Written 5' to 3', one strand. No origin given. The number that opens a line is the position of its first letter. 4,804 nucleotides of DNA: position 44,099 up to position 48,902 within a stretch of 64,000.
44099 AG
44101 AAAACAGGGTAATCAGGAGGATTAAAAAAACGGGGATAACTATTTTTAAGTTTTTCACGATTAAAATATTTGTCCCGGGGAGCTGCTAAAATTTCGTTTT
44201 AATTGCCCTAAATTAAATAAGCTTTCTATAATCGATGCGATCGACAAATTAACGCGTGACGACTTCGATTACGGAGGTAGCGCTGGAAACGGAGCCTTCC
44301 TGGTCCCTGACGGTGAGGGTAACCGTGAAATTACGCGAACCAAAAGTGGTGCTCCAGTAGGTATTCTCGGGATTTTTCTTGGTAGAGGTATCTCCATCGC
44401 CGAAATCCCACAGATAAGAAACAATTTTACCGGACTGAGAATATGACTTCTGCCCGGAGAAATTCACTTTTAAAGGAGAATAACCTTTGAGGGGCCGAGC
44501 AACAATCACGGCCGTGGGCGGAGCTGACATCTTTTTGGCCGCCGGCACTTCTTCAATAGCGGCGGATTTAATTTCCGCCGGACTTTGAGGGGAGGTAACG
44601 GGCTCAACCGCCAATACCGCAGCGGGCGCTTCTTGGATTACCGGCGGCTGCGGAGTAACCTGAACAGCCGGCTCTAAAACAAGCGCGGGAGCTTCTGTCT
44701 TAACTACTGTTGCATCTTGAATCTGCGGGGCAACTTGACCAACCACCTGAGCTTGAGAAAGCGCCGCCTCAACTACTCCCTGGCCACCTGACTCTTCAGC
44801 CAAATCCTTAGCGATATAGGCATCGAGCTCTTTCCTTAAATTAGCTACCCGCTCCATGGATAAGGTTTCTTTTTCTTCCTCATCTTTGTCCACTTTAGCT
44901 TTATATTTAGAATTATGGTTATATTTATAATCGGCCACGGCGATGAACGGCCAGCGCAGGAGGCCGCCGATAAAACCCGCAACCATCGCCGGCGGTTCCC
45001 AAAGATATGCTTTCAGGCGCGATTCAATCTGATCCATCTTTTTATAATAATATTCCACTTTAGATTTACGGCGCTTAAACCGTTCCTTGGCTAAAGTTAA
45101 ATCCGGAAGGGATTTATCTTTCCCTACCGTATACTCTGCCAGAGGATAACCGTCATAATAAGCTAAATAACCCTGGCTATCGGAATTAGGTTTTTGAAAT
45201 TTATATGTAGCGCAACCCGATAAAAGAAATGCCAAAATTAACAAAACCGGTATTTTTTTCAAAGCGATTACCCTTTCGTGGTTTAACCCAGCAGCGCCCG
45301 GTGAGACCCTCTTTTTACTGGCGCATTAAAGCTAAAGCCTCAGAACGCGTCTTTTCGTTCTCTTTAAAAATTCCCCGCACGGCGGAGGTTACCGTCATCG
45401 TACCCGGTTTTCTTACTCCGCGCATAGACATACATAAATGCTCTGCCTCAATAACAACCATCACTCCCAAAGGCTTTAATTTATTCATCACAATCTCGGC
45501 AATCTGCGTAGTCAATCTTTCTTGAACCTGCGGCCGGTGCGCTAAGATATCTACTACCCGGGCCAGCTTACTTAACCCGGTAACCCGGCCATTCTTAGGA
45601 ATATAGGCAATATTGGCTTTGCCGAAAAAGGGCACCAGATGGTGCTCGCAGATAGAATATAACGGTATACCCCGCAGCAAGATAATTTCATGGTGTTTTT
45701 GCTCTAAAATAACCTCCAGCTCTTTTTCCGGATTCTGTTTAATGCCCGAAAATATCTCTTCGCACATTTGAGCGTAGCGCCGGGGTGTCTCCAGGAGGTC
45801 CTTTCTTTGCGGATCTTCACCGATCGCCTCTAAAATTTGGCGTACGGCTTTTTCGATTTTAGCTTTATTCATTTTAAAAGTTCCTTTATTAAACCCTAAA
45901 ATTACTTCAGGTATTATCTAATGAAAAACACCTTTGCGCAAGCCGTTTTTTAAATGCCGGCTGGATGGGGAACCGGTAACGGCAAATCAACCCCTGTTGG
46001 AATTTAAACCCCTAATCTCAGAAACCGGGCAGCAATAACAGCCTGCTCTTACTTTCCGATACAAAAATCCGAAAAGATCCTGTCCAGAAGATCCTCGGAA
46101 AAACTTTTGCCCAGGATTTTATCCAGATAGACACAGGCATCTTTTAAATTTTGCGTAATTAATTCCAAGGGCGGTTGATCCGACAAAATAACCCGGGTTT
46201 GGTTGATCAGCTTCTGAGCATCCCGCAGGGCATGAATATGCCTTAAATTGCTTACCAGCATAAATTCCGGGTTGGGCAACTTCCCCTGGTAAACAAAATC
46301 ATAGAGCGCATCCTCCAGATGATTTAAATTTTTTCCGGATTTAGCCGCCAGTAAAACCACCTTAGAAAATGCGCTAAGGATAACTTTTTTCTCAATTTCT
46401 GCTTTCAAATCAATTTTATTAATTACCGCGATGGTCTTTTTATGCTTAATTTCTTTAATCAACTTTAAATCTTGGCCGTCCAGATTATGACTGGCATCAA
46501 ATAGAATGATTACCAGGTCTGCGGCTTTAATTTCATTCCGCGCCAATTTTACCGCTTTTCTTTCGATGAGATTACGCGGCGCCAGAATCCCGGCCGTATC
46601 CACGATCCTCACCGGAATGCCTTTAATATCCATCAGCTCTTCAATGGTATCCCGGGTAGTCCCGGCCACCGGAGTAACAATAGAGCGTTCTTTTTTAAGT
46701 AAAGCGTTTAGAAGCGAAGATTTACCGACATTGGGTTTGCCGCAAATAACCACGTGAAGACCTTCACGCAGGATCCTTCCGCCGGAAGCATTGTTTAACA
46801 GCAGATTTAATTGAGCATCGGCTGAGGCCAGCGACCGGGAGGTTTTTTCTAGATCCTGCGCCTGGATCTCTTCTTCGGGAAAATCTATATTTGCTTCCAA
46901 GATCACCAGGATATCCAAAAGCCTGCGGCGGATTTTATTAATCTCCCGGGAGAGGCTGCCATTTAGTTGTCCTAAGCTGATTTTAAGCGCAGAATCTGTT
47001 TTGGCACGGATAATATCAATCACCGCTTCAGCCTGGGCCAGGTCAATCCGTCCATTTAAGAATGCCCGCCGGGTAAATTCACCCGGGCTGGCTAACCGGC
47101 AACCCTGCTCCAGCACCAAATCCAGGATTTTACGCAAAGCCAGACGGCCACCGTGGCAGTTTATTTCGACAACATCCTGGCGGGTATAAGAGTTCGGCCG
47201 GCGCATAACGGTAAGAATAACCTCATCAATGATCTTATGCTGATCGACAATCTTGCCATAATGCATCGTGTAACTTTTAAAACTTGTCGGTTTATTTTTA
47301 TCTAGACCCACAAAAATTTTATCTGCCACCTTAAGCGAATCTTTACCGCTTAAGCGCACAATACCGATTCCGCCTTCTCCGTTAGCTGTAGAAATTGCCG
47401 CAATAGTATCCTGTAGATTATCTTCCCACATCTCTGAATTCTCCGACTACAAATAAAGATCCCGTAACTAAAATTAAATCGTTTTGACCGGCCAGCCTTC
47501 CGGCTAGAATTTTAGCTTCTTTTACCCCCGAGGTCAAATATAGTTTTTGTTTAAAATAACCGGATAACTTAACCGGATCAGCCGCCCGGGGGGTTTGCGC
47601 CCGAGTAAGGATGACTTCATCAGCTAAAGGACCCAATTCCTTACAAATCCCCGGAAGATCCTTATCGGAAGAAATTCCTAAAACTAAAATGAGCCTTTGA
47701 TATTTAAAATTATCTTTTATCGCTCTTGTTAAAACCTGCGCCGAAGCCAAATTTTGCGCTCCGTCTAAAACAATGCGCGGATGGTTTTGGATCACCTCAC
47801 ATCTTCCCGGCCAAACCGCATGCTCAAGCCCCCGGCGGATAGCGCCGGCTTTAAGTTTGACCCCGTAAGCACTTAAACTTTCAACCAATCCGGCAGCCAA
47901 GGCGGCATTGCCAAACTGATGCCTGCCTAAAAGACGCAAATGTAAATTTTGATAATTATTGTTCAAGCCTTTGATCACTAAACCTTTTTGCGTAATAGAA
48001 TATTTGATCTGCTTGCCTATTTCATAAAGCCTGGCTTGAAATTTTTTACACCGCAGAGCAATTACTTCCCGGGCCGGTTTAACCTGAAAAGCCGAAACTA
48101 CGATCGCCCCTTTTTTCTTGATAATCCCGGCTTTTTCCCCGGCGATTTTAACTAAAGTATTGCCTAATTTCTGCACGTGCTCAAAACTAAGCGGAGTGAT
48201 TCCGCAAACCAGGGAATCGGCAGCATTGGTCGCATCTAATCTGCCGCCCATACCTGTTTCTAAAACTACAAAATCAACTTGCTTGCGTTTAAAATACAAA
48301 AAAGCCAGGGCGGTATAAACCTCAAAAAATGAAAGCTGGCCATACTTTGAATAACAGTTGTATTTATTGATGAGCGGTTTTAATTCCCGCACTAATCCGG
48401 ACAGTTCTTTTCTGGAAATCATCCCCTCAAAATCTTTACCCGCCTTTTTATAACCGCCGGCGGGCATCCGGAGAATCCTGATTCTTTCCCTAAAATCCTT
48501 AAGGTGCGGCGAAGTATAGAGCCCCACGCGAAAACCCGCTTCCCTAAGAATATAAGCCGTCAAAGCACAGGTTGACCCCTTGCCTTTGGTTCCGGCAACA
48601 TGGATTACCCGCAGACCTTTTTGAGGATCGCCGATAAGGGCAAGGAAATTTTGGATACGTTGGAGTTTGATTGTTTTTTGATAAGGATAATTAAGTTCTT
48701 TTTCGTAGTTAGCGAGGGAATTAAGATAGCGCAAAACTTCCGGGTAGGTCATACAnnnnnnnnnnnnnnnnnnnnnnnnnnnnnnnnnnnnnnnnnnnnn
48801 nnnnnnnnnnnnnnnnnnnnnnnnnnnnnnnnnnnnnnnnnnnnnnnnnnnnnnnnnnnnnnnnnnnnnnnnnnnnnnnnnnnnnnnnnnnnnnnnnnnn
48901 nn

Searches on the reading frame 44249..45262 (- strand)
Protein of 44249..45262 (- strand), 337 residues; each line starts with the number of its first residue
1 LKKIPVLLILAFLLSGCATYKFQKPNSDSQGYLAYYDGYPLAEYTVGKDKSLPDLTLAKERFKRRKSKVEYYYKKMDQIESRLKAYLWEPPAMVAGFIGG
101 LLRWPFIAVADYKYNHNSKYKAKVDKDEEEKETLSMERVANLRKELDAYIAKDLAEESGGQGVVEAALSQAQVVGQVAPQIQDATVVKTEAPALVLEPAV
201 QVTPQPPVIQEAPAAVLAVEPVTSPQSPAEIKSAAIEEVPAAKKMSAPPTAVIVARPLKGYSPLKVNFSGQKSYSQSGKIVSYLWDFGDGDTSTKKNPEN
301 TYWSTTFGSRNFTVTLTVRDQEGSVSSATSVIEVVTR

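Call 23: search_protein_families(library=pfam, proteins=[window:44249-45262:-], max_evalue=0.0001)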
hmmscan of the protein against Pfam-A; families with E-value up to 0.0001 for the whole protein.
window:44249-45262:- (337 aa): 3 families
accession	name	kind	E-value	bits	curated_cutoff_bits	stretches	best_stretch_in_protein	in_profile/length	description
PF18911.6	PKD_4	-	7.8e-16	58.4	27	1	247-333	2-82/85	PKD domain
PF00801.26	PKD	-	2e-11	44.2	23.5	1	264-331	15-78/80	PKD domain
PF22352.2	K319L-like_PKD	-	9.7e-05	22.7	27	0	266-334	14-84/84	K319L-like, PKD domain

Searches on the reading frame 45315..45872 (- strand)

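Call 23: search_protein_families(library=pfam, proteins=[window:45315-45872:-], max_evalue=0.0001)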
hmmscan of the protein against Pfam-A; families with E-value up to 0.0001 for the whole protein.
window:45315-45872:- (185 aa): 1 family
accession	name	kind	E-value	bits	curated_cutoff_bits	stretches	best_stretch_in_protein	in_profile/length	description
PF01227.27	GTP_cyclohydroI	-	5.2e-76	254.5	27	1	6-183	1-178/179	GTP cyclohydrolase I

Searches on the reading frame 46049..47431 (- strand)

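Call 23: search_protein_families(library=pfam, proteins=[window:46049-47431:-], max_evalue=0.0001)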
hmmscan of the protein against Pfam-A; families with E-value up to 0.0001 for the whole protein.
window:46049-47431:- (460 aa): 7 families
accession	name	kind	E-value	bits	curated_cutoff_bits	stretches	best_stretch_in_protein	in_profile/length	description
PF12631.12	MnmE_helical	-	1.5e-53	182.5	40.1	1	131-457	1-211/211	MnmE helical domain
PF10396.14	TrmE_N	-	8.1e-44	149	29.8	1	9-128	1-117/117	GTP-binding protein TrmE N-terminus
PF01926.29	MMR_HSR1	-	9.6e-26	90.6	21.9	1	226-339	1-113/113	50S ribosome-binding GTPase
PF02421.24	FeoB_N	-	2.2e-10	40.7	27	1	226-374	2-154/156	Ferrous iron transport protein B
PF00350.29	Dynamin_N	-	2.2e-07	31.5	27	0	227-258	1-32/168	Dynamin family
PF00009.33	GTP_EFTU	-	3e-06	27.4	26.5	0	299-375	88-181/188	Elongation factor Tu GTP binding domain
PF16897.10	MMR_HSR1_Xtn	-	9.7e-05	22.8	35.2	0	323-378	48-102/106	C-terminal region of MMR_HSR1 domain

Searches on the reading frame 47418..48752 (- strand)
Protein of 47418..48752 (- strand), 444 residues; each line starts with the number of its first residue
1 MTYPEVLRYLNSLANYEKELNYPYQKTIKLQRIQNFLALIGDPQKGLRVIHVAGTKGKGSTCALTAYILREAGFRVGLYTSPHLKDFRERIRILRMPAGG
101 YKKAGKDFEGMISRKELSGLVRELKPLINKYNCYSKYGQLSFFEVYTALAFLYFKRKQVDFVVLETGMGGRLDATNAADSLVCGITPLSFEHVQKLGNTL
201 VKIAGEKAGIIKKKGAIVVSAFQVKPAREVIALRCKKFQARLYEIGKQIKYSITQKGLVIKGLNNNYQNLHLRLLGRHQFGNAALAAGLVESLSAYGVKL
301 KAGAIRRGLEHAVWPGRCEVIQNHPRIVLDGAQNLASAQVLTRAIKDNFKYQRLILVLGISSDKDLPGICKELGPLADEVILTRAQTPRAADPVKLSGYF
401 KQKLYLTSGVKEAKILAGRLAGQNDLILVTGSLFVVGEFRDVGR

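Call 23: search_protein_families(library=pfam, proteins=[window:47418-48752:-], max_evalue=0.0001)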
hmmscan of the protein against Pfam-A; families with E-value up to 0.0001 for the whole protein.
window:47418-48752:- (444 aa): 2 families
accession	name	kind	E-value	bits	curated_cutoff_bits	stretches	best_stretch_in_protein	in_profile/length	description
PF02875.26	Mur_ligase_C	-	1e-15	59.1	28.4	1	316-432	1-126/127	Mur ligase, glutamate ligase domain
PF08245.18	Mur_ligase_M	-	9.9e-09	35.9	24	1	149-289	47-199/200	Mur ligase middle domain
